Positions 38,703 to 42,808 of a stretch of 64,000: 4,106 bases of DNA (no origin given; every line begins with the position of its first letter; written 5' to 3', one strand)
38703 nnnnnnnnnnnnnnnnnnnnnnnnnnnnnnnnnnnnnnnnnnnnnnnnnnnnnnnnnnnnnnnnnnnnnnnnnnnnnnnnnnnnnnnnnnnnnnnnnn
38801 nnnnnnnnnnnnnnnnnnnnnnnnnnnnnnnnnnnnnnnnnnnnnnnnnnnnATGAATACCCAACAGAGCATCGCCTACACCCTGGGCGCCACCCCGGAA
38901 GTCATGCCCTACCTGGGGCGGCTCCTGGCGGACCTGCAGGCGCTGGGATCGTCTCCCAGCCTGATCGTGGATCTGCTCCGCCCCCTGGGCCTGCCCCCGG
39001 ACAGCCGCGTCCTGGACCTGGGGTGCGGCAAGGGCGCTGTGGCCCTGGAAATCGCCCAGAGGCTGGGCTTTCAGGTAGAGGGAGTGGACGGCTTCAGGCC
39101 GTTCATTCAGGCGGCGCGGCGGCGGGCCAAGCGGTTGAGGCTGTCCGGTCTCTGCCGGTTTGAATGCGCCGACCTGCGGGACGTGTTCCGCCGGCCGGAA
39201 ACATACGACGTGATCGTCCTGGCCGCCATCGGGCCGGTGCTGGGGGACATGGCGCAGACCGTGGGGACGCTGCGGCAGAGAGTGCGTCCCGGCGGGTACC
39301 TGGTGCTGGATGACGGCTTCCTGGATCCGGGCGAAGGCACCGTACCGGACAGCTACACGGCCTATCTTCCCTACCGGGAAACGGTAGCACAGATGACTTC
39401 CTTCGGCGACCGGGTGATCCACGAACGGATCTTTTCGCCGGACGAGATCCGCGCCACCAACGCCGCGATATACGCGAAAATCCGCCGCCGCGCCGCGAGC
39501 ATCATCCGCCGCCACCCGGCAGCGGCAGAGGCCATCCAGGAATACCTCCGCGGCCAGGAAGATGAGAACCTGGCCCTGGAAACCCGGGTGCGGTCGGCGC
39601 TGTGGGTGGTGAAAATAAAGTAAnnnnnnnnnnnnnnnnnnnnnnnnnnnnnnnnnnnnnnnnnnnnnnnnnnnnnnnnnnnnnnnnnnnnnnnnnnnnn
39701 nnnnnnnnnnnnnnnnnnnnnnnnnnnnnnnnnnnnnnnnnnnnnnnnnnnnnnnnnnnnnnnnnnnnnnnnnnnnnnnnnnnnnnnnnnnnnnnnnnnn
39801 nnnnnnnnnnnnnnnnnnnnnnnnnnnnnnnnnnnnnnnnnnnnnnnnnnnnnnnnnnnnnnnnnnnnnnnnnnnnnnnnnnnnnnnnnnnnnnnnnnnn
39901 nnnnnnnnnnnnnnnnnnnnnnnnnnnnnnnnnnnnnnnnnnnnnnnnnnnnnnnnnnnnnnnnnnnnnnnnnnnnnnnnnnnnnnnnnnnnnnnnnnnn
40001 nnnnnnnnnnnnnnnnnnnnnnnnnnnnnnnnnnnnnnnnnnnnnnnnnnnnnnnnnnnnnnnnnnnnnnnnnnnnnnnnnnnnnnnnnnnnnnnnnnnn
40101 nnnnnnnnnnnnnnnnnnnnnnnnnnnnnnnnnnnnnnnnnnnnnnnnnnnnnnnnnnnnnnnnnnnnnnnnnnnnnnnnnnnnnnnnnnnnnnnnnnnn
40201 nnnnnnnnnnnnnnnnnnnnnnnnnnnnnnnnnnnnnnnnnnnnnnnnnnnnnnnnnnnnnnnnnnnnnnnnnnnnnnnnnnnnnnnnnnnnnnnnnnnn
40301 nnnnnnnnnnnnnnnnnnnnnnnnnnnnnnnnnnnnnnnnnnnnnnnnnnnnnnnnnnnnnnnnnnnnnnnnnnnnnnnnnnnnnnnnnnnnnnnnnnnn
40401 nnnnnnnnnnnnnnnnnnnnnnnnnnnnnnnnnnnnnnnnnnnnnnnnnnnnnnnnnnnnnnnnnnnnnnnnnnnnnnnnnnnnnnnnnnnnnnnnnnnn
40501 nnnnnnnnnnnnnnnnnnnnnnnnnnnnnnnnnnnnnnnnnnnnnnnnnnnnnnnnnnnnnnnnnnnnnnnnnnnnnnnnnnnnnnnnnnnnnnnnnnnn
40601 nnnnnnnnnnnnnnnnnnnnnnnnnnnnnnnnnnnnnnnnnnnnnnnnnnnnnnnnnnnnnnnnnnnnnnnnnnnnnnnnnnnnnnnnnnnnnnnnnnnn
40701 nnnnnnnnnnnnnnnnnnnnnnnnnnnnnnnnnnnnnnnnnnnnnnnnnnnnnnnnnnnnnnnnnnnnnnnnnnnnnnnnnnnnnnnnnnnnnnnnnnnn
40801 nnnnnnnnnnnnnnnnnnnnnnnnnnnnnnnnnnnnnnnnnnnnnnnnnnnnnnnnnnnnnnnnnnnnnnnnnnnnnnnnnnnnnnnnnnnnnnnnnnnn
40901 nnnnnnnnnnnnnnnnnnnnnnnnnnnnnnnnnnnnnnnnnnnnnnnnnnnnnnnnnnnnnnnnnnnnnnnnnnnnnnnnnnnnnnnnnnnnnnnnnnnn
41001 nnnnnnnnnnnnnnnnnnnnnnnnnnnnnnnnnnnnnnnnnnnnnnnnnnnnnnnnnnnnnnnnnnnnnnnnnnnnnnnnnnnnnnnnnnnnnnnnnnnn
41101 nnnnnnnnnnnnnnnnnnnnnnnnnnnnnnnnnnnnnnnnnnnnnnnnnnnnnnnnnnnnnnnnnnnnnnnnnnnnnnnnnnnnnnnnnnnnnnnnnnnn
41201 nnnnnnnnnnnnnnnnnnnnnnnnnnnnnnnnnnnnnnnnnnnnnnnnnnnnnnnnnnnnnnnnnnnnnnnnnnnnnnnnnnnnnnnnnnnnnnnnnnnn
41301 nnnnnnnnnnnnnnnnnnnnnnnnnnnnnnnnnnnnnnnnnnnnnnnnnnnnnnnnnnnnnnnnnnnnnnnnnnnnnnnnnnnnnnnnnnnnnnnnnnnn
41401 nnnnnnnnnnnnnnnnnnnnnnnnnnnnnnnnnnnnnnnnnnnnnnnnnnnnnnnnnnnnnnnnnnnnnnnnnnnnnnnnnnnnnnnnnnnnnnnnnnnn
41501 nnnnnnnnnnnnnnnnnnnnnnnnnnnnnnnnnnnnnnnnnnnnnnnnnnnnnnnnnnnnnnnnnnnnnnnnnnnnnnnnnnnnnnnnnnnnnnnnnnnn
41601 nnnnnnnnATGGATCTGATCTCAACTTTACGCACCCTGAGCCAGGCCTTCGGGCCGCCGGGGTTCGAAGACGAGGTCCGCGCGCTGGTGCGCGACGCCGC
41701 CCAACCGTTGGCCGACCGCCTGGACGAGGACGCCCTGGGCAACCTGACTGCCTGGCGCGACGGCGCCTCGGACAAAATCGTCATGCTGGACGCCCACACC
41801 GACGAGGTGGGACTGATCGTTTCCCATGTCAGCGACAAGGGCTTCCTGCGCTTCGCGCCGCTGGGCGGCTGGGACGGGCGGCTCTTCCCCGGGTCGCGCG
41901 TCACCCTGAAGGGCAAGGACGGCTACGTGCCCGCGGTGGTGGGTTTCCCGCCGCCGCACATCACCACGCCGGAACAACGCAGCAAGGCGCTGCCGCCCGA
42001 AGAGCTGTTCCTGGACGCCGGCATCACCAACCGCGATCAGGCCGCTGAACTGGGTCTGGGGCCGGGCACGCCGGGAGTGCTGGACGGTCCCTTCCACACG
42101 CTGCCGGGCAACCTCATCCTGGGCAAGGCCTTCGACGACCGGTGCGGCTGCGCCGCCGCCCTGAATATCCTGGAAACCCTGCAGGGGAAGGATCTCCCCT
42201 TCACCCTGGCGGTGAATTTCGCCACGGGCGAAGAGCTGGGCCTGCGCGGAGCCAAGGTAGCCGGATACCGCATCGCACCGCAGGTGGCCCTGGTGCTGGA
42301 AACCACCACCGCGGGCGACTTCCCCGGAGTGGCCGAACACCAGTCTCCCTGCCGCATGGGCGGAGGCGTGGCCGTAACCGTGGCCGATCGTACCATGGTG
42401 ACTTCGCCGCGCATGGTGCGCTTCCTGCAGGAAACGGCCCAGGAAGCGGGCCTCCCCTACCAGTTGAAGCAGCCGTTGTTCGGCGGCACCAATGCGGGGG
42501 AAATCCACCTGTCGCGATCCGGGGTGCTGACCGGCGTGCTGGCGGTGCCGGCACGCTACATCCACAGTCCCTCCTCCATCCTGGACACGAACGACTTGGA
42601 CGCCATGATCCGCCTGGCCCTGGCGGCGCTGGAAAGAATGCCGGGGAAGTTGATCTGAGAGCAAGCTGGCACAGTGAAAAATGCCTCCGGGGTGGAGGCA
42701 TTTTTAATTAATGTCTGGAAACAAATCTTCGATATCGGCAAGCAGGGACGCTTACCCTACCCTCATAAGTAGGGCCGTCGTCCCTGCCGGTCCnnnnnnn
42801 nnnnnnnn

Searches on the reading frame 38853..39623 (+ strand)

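Call 18: search_protein_families(library=pfam, proteins=[window:38853-39623:+], max_evalue=0.001)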
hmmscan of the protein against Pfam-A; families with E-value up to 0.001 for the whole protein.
window:38853-39623:+ (256 aa): 8 families
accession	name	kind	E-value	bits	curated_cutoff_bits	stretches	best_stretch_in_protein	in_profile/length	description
PF13649.12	Methyltransf_25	-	1.4e-13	51.8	27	1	53-148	1-97/97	Methyltransferase domain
PF13847.12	Methyltransf_31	-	7.8e-13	48.8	27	1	50-154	4-111/145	Methyltransferase domain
PF13489.12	Methyltransf_23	-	6.2e-12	46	27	1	40-154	11-118/164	Methyltransferase domain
PF08241.18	Methyltransf_11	-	9.1e-12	45.9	21.2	1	54-152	1-95/95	Methyltransferase domain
PF08242.18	Methyltransf_12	-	2.1e-10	41.6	30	1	54-150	1-98/98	Methyltransferase domain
PF01135.25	PCMT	-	3.7e-06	27.3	20.3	1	28-130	52-155/210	Protein-L-isoaspartate(D-aspartate) O-methyltransferase (PCMT)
PF05175.20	MTS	-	2e-05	24.7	23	1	48-122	30-103/170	Methyltransferase small domain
PF06325.19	PrmA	-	0.00024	21.1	22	1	49-172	161-277/296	Ribosomal protein L11 methyltransferase (PrmA)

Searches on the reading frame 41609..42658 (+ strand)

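Call 18: search_protein_families(library=pfam, proteins=[window:41609-42658:+], max_evalue=0.001)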
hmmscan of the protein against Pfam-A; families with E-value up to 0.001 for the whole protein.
window:41609-42658:+ (349 aa): 3 families
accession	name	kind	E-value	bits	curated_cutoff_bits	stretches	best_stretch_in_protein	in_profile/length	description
PF05343.19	Peptidase_M42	-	1.4e-85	287.4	23.2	1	44-336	1-292/292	M42 glutamyl aminopeptidase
PF01546.33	Peptidase_M20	-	4.5e-07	30.4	24.6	1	174-342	33-205/206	Peptidase family M20/M25/M40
PF04389.22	Peptidase_M28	-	1.5e-05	25.3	21.3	0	174-216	30-74/193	Peptidase family M28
